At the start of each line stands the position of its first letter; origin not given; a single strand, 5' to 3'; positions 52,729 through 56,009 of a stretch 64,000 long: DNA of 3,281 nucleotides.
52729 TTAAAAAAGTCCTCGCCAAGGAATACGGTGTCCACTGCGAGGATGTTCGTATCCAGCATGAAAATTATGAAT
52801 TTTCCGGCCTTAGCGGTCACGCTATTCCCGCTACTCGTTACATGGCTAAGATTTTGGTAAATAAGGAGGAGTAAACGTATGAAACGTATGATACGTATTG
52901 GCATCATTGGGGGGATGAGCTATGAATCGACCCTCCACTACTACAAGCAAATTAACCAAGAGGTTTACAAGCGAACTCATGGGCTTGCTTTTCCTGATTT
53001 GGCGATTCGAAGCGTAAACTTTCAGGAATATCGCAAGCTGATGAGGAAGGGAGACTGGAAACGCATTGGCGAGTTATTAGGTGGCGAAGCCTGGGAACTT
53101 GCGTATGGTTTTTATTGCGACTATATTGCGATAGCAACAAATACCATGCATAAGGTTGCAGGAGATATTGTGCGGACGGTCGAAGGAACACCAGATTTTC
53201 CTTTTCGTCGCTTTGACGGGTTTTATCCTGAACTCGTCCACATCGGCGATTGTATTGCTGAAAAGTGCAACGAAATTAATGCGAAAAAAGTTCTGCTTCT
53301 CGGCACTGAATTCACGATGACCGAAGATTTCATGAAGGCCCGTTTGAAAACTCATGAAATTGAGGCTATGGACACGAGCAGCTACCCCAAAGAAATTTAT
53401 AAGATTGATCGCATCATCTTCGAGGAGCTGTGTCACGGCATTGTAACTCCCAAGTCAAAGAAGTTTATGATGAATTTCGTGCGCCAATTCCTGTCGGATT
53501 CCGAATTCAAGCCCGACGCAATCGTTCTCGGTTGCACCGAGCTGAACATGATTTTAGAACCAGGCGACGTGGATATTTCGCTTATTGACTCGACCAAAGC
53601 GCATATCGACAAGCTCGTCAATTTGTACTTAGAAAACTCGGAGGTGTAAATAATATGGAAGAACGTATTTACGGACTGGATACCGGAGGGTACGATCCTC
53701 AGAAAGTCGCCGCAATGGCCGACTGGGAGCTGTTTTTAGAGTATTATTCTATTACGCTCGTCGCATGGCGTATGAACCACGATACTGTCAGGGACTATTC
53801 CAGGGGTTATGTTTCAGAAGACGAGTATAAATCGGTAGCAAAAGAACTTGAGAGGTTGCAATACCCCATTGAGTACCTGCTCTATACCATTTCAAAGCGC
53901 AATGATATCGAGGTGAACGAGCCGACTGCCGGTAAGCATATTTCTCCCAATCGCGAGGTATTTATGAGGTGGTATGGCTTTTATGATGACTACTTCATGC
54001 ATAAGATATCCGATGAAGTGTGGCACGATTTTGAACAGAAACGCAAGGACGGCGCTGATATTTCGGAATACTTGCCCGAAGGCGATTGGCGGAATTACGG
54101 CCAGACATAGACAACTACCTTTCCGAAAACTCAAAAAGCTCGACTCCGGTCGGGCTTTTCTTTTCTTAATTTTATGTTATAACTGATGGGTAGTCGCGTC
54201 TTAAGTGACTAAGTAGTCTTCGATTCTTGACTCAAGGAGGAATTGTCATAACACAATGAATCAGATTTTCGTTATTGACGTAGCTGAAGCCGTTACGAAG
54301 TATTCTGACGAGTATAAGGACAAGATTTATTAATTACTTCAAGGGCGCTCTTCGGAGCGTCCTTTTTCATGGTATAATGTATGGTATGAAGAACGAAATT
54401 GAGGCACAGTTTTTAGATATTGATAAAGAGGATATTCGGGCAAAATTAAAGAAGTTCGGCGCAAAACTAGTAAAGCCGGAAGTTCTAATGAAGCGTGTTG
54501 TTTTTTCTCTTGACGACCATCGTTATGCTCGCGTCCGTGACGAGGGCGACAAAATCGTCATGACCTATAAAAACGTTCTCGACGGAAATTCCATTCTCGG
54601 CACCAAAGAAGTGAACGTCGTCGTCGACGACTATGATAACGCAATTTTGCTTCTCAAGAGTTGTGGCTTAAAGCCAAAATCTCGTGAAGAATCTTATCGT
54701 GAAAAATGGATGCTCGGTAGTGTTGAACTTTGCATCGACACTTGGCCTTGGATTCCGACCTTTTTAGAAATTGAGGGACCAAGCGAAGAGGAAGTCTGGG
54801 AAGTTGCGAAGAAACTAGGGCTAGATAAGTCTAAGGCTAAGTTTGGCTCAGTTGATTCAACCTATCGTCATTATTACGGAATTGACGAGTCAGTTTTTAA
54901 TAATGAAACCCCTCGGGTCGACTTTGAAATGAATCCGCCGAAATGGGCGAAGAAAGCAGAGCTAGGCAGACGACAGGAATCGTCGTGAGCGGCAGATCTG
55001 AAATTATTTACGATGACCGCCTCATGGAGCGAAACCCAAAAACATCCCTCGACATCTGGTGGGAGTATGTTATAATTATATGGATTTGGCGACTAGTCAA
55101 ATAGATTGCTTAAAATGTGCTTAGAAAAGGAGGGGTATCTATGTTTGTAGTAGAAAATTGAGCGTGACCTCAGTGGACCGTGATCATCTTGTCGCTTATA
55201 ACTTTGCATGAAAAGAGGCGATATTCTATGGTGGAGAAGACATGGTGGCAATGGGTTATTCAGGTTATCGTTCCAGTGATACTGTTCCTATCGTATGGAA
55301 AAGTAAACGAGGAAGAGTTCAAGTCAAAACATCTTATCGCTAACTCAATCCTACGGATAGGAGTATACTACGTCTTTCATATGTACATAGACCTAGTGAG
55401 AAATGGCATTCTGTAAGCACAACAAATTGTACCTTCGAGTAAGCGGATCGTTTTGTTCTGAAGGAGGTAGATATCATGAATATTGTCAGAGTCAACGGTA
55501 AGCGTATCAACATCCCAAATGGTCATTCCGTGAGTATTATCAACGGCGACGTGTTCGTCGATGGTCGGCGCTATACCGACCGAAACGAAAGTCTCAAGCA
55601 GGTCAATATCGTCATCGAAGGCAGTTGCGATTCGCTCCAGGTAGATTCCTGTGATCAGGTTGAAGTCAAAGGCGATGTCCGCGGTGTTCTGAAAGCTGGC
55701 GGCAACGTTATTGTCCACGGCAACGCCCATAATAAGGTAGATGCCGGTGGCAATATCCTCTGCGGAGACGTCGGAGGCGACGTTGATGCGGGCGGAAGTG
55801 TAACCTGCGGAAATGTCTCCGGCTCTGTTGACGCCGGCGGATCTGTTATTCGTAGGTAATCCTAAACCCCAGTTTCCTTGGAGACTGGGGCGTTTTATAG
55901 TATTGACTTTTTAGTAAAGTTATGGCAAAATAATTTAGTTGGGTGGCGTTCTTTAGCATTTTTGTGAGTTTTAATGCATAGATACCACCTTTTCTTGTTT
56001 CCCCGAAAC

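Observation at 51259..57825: Plus-strand block rplJ-rplL + accessory genes + flotillin has wobble-base strand bias opposite to all other plus-strand genes, suggesting a recent inversion or acquisition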

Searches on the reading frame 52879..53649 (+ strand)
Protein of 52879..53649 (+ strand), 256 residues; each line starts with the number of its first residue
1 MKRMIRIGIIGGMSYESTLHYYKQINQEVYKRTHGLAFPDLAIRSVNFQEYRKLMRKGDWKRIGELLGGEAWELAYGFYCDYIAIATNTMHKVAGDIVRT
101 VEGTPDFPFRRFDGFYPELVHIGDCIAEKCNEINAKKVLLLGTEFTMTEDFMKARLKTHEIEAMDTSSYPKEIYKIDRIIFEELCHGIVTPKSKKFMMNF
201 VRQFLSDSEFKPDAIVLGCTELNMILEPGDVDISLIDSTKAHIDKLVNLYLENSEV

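Call 8: search_protein_families(library=pfam, proteins=[window:52879-53649:+], max_evalue=0.01)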
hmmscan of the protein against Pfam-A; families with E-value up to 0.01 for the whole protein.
window:52879-53649:+ (256 aa): 1 family
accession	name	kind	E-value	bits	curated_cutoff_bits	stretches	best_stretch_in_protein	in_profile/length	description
PF01177.27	Asp_Glu_race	-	9.8e-21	74.9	31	1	10-245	1-210/211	Asp/Glu/Hydantoin racemase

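Call 31: find_homologous_proteins(query=window:52879-53649:+)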
Query window:52879-53649:+ (256 aa): 1248 proteins with E <= 0.001 among 1520 candidates; the best 120 are listed.
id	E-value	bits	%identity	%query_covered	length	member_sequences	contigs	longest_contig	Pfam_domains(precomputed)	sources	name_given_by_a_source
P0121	2.3e-168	576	100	99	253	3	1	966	PF01177.28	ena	-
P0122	1.4e-127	442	78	97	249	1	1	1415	PF01177.28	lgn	-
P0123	3.7e-103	362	70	98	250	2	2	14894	PF01177.28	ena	-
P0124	3.9e-102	359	68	98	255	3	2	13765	PF01177.28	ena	-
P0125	1.3e-97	344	64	98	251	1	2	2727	PF01177.28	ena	-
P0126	9.3e-95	335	64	97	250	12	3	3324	PF01177.28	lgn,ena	-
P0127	1.8e-94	334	65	98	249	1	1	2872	PF01177.28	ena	-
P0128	1.9e-94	334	64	98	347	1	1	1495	PF01177.28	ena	-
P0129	6.3e-94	332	64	97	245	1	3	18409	PF01177.28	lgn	-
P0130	9.4e-94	331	65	97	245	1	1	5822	PF01177.28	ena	-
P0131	2.5e-93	330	62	98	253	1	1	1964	PF01177.28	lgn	-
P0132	3.8e-93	329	63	98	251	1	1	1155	PF01177.28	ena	-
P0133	8.4e-93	328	64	97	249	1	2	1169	PF01177.28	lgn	-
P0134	1.0e-91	325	60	98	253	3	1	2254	PF01177.28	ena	-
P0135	2.2e-91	324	62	98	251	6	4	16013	PF01177.28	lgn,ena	-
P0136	7.4e-91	322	62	98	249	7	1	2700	PF01177.28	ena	-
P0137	8.4e-91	322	60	96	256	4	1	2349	PF01177.28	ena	-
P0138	1.6e-90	321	62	97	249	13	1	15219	PF01177.28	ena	-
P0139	2.2e-90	320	62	98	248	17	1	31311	PF01177.28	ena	-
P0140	2.6e-90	320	62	98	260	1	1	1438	PF01177.28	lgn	-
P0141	5.3e-90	319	59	98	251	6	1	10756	PF01177.28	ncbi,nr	ncbi:MAG: amino acid racemase [Candidatus Saccharibacteria bacterium]|nr:amino acid racemase [Candid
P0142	6.7e-90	319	62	98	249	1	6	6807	PF01177.28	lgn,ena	-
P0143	9.0e-90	318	60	97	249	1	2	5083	PF01177.28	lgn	-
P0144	9.2e-90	318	61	98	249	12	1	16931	PF01177.28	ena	-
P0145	1.4e-89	318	62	98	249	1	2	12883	PF01177.28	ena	-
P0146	2.3e-89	317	62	97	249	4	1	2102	PF01177.28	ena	-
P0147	2.5e-89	317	62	97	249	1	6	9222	PF01177.28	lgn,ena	-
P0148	3.5e-89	317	61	98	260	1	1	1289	PF01177.28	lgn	-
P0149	3.7e-89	316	62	97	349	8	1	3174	PF01177.28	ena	-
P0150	4.4e-89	316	64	96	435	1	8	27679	PF01177.28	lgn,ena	-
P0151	5.7e-89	316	61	94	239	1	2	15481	PF01177.28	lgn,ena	-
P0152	5.8e-89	316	61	97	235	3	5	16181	PF01177.28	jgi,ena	-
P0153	6.6e-89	316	61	96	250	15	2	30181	PF01177.28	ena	-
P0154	8.2e-89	315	61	98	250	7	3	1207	PF01177.28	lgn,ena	-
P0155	8.8e-89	315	62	98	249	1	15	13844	PF01177.28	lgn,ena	-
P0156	1.2e-88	315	62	97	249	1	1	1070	PF01177.28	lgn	-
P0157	1.3e-88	315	61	98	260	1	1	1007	PF01177.28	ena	-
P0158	1.7e-88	314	62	97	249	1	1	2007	PF01177.28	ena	-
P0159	1.7e-88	314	62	97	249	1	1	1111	PF01177.28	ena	-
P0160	2.4e-88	314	61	98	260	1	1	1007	PF01177.28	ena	-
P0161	2.6e-88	314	61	98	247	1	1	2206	PF01177.28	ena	-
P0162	3.2e-88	313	61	98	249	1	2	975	PF01177.28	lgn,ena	-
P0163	8.6e-88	312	61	97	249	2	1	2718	PF01177.28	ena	-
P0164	1.6e-87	311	60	97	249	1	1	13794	PF01177.28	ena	-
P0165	9.6e-87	308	61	97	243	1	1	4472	PF01177.28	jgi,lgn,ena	-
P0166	5.2e-86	306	61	97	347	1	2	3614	PF01177.28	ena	-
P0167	2.6e-85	304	59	98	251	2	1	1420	PF01177.28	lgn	-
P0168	3.6e-85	303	58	97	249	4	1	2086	PF01177.28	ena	-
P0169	8.3e-85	302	57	97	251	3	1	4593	PF01177.28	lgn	-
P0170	2.2e-84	301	58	97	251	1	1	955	PF01177.28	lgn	-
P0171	2.5e-84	301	56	98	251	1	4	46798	PF01177.28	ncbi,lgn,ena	-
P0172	3.1e-82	294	58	97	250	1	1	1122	PF01177.28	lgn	-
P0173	2.3e-80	288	58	97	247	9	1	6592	PF01177.28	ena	-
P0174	1.6e-79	285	57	98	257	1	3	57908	PF01177.28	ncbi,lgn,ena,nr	ncbi:amino acid racemase [Candidatus Saccharibacteria bacterium]|nr:amino acid racemase [Candidatus 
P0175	2.3e-79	284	57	98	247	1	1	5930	PF01177.28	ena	-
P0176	1.5e-78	282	56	98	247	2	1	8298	PF01177.28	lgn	-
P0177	1.0e-77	279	56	96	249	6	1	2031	PF01177.28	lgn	-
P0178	1.2e-77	279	59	90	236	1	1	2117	PF01177.28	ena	-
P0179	1.2e-75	272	56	98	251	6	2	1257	PF01177.28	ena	-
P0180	3.8e-75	271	54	98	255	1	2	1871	PF01177.28,PF17645.7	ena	-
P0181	1.1e-74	269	51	97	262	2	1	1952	PF01177.28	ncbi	-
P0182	1.5e-74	269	53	98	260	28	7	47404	PF01177.28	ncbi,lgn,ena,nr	ncbi:aspartate/glutamate racemase family protein [Candidatus Saccharibacteria bacterium]|nr:aspartat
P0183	2.4e-72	261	52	98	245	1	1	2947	PF01177.28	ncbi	-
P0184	1.4e-71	259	51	97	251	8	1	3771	PF01177.28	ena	-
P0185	4.8e-71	257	50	96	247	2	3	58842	PF01177.28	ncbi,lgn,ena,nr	ncbi:amino acid racemase [Candidatus Saccharibacteria bacterium]|nr:amino acid racemase [Candidatus 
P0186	2.6e-70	255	51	97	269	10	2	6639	PF01177.28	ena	-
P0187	2.9e-70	254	50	96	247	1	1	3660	PF01177.28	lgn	-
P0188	3.1e-70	254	52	97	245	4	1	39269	PF01177.28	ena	-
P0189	3.1e-70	254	53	97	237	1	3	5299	PF01177.28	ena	-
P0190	3.3e-70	254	54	96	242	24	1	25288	PF01177.28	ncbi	-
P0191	4.3e-68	247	51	97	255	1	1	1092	PF01177.28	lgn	-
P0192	3.9e-67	244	51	97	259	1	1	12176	PF01177.28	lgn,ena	-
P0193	5.1e-66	241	49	98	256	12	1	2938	PF01177.28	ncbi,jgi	jgi:aspartate racemase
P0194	2.9e-65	238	49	98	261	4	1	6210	PF01177.28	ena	-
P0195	3.2e-64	235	50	98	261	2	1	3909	PF01177.28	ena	-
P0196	4.1e-64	234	49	97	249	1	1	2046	PF01177.28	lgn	-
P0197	2.4e-63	232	49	98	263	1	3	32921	PF01177.28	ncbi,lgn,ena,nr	ncbi:MAG: amino acid racemase [Candidatus Saccharimonadaceae bacterium]|nr:amino acid racemase [Cand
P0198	3.0e-62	228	48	98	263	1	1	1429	PF01177.28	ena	-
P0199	2.0e-61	226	48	98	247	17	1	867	PF01177.28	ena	-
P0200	4.0e-61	225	49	98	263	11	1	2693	PF01177.28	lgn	-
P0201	6.0e-61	224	49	98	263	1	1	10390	PF01177.28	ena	-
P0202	4.3e-60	221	48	97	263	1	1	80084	PF01177.28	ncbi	-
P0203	1.6e-59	219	48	97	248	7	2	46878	PF01177.28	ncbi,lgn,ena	-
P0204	3.2e-59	218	47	96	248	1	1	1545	PF01177.28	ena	-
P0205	3.9e-59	218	48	97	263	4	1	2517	PF01177.28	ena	-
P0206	1.2e-58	216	48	97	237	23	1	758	PF01177.28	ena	-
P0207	1.4e-58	216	46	98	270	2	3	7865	PF01177.28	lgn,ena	-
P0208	1.6e-57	213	48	93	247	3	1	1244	PF01177.28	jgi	jgi:aspartate racemase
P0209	3.2e-57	212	45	98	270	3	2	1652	PF01177.28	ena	-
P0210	4.1e-57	211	48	97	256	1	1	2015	PF01177.28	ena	-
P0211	9.0e-57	210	46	97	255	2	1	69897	PF01177.28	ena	-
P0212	1.3e-56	210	47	96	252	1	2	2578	PF01177.28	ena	-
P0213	1.5e-56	210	46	93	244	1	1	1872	PF01177.28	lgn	-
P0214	3.8e-56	208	45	97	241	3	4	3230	PF01177.28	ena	-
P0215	3.9e-56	208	44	97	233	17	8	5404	PF01177.28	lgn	-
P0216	5.8e-56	208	49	87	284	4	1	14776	PF01177.28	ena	-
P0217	1.0e-55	207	45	97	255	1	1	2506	PF01177.28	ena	-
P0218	1.7e-55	206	45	98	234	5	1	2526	PF01177.28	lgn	-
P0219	2.7e-55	205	47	97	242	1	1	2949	PF01177.28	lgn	-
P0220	3.0e-55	205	47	97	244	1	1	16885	PF01177.28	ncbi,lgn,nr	ncbi:MAG: amino acid racemase [Candidatus Saccharibacteria bacterium]|nr:amino acid racemase [Candid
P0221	3.9e-55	205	44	97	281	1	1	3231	PF01177.28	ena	-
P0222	1.1e-54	204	45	98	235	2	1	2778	PF01177.28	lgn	-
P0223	1.8e-54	203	44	97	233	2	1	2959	PF01177.28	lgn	-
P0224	2.7e-54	202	45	98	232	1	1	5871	PF01177.28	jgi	-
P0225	1.1e-53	200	44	98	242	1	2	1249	PF01177.28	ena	-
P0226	1.4e-53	200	44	98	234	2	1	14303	PF01177.28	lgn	-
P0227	1.8e-53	200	45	97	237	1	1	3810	PF01177.28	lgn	-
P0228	5.0e-53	198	44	98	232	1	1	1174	PF01177.28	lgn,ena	-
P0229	5.2e-53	198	44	97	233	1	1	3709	PF01177.28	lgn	-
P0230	7.3e-53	198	44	98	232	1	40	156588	PF01177.28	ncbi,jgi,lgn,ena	-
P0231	8.5e-53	197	44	97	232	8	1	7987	PF01177.28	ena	-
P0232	9.2e-53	197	44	97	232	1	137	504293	PF01177.28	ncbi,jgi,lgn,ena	jgi:aspartate racemase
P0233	9.5e-53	197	44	98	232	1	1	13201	PF01177.28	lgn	-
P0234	9.6e-53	197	43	98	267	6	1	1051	PF01177.28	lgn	-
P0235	1.3e-52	197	43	97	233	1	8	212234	PF01177.28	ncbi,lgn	-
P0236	1.3e-52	197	44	97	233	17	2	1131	PF01177.28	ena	-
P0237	1.8e-52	196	44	92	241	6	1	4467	PF01177.28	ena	-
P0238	2.5e-52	196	43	97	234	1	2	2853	PF01177.28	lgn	-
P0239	2.6e-52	196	43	97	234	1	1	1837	PF01177.28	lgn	-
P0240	2.7e-52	196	44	97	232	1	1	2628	PF01177.28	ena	-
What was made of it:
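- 52879..53649 (+): Asp/Glu-type amino-acid racemase. Best homologues are Saccharibacteria proteins at 57-78% identity (call 31).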

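Call 32: find_encoding_contigs(protein=P0123, flank=10000, max_places=2)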
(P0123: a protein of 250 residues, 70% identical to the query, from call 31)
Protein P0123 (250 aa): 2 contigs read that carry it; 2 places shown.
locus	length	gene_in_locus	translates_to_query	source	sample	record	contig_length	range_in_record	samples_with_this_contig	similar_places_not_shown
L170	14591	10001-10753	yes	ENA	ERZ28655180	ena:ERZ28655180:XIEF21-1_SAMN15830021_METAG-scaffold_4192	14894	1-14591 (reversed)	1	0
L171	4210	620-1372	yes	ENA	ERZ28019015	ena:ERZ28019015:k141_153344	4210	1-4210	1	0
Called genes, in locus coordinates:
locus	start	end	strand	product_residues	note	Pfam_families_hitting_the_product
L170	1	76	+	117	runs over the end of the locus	-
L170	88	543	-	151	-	-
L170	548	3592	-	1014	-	PF04313:HSDR_N, PF00270:DEAD, PF04851:ResIII, PF18766:SWI2_SNF2, PF22679:T1R_D3-like (weak)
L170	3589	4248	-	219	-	-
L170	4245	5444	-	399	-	PF01420:Methylase_S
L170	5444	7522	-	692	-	PF12161:HsdM_N, PF02384:N6_Mtase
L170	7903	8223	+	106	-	-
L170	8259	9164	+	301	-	PF00589:Phage_integrase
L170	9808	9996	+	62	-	-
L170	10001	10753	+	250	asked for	PF01177:Asp_Glu_race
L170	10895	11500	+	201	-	PF13302:Acetyltransf_3, PF00583:Acetyltransf_1 (weak)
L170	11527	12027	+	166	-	-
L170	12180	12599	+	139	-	-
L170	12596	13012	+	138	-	-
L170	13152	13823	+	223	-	-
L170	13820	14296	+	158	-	-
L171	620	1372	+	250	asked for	PF01177:Asp_Glu_race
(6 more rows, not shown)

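Call 33: find_encoding_contigs(protein=P0124, flank=10000, max_places=2)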
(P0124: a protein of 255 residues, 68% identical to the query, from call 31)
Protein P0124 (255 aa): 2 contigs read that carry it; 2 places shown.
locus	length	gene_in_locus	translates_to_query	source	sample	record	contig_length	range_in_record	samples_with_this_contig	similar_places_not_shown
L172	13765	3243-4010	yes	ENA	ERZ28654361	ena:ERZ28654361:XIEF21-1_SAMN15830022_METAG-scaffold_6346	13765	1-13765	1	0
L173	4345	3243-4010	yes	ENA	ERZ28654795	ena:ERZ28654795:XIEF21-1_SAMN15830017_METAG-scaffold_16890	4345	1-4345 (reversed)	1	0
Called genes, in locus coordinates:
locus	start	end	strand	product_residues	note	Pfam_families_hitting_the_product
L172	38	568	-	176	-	-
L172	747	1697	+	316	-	PF13384:HTH_23 (weak), PF13518:HTH_28 (weak), PF00665:rve, PF13683:rve_3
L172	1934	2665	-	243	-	PF01177:Asp_Glu_race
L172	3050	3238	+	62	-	-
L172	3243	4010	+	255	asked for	PF01177:Asp_Glu_race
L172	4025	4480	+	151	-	-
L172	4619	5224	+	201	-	PF13302:Acetyltransf_3, PF00583:Acetyltransf_1 (weak)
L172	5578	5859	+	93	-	-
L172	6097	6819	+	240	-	-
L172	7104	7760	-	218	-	-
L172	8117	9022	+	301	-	PF00004:AAA (faint), PF07728:AAA_5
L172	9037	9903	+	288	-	PF23822:DUF7192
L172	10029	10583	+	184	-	-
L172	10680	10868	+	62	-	-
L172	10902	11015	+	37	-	-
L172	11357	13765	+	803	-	?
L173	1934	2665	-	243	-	PF01177:Asp_Glu_race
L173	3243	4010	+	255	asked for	PF01177:Asp_Glu_race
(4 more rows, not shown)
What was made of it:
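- On Horizontally acquired genomic island: Homologous modules do lie beside an integrase (PF00589, L170) and an rve-family transposase (L172) (calls 32, 33).
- The homologues lie next to a phage-type integrase in L170 and next to an rve-family IS transposase in L172 (calls 32, 33).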

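Call 48: search_protein_families(library=ncbifam, proteins=[window:52879-53649:+], max_evalue=0.01)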
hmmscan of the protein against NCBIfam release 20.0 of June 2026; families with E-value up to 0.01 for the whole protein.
window:52879-53649:+ (256 aa): 4 families
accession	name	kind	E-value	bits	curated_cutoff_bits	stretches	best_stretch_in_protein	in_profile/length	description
NF007569.0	PRK10200.1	equivalog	1.4e-36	126.4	417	1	5-251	2-229/230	aspartate/glutamate racemase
TIGR00035.1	asp_race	subfamily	1.7e-34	119.4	93.1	1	7-254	5-231/236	amino acid racemase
NF052483.1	racemase_CuyB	equivalog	2.4e-09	37.5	190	1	7-248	1-223/225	cysteate racemase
TIGR00067.1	glut_race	equivalog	0.0091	15.4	146.65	0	128-225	101-186/251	glutamate racemase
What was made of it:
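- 52879..53649 (+): Pfam PF01177 and TIGR00035 (calls 8, 48).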

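Call 49: search_protein_families(library=phrogs, proteins=[window:52879-53649:+], max_evalue=0.001)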
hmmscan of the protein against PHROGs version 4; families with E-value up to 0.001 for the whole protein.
window:52879-53649:+ (256 aa): 1 family
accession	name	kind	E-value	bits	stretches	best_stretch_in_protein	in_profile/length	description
phrog_34473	-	unknown function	2.8e-24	87.1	1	6-252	4-235/242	-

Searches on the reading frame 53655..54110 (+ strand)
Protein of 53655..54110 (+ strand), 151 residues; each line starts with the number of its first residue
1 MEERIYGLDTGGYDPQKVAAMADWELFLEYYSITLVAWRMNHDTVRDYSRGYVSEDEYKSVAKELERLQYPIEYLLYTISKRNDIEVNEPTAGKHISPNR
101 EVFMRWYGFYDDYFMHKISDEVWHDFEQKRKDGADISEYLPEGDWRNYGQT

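Call 8: search_protein_families(library=pfam, proteins=[window:53655-54110:+], max_evalue=0.01)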
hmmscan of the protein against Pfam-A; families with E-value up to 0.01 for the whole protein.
window:53655-54110:+ (151 aa): 0 families

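Call 48: search_protein_families(library=ncbifam, proteins=[window:53655-54110:+], max_evalue=0.01)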
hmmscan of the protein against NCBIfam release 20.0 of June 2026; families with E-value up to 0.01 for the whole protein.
window:53655-54110:+ (151 aa): 0 families

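Call 49: search_protein_families(library=phrogs, proteins=[window:53655-54110:+], max_evalue=0.001)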
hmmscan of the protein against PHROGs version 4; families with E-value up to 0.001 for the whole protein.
window:53655-54110:+ (151 aa): 0 families
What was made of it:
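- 53655..54110 (+): orf151, unknown function. A terminator follows at 54134-54159. No family hit (calls 8, 48, 49).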

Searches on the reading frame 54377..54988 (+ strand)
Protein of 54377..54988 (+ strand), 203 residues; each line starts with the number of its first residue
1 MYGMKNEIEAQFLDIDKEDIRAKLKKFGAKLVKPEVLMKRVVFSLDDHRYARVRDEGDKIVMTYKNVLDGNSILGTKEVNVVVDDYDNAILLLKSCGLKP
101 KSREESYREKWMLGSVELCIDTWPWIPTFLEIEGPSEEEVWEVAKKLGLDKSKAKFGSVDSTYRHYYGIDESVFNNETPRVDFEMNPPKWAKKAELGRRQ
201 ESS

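Call 8: search_protein_families(library=pfam, proteins=[window:54377-54988:+], max_evalue=0.01)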
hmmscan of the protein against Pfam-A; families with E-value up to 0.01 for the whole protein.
window:54377-54988:+ (203 aa): 1 family
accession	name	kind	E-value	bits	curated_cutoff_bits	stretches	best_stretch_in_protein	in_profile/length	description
PF01928.26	CYTH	-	1.8e-11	44.6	23.2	1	6-152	2-165/179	CYTH domain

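Call 48: search_protein_families(library=ncbifam, proteins=[window:54377-54988:+], max_evalue=0.01)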
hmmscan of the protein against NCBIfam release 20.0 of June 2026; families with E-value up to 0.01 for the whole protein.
window:54377-54988:+ (203 aa): 1 family
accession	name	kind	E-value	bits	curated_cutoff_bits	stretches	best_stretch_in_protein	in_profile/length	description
TIGR00318.1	cyaB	equivalog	1.1e-10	41.7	57.95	1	7-146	3-156/174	class IV adenylate cyclase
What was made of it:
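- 54377..54988 (+): CYTH-domain protein (CyaB/ThTPase-like). TIGR00318 scores below its cut-off (calls 8, 48).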

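Call 49: search_protein_families(library=phrogs, proteins=[window:54377-54988:+], max_evalue=0.001)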
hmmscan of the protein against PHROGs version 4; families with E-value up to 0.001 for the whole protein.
window:54377-54988:+ (203 aa): 0 families

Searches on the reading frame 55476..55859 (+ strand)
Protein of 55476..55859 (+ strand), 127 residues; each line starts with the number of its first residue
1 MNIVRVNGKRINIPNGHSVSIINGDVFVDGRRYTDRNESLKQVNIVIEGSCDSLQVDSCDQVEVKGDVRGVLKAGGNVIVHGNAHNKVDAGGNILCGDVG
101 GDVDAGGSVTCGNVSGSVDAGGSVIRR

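Call 8: search_protein_families(library=pfam, proteins=[window:55476-55859:+], max_evalue=0.01)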
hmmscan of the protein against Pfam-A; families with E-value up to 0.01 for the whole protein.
window:55476-55859:+ (127 aa): 1 family
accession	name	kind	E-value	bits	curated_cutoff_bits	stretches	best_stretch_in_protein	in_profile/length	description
PF03961.19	FapA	-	0.0011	19.1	31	1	44-124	21-93/272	Flagellar Assembly Protein A beta solenoid domain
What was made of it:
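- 55476..55859 (+): orf127, a Gly/Asp/Val-repeat protein. From its repeat pattern alone I read it as bactofilin- or beta-helix-like. A terminator follows at 55867-55890. Weak FapA hit (call 8).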

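Call 48: search_protein_families(library=ncbifam, proteins=[window:55476-55859:+], max_evalue=0.01)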
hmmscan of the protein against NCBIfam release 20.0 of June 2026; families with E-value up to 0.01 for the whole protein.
window:55476-55859:+ (127 aa): 0 families

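Call 49: search_protein_families(library=phrogs, proteins=[window:55476-55859:+], max_evalue=0.001)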
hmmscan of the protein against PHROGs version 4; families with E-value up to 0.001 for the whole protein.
window:55476-55859:+ (127 aa): 1 family
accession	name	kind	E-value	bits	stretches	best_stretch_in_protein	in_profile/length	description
phrog_3163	-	unknown function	4.2e-25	89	2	3-106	15-113/121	-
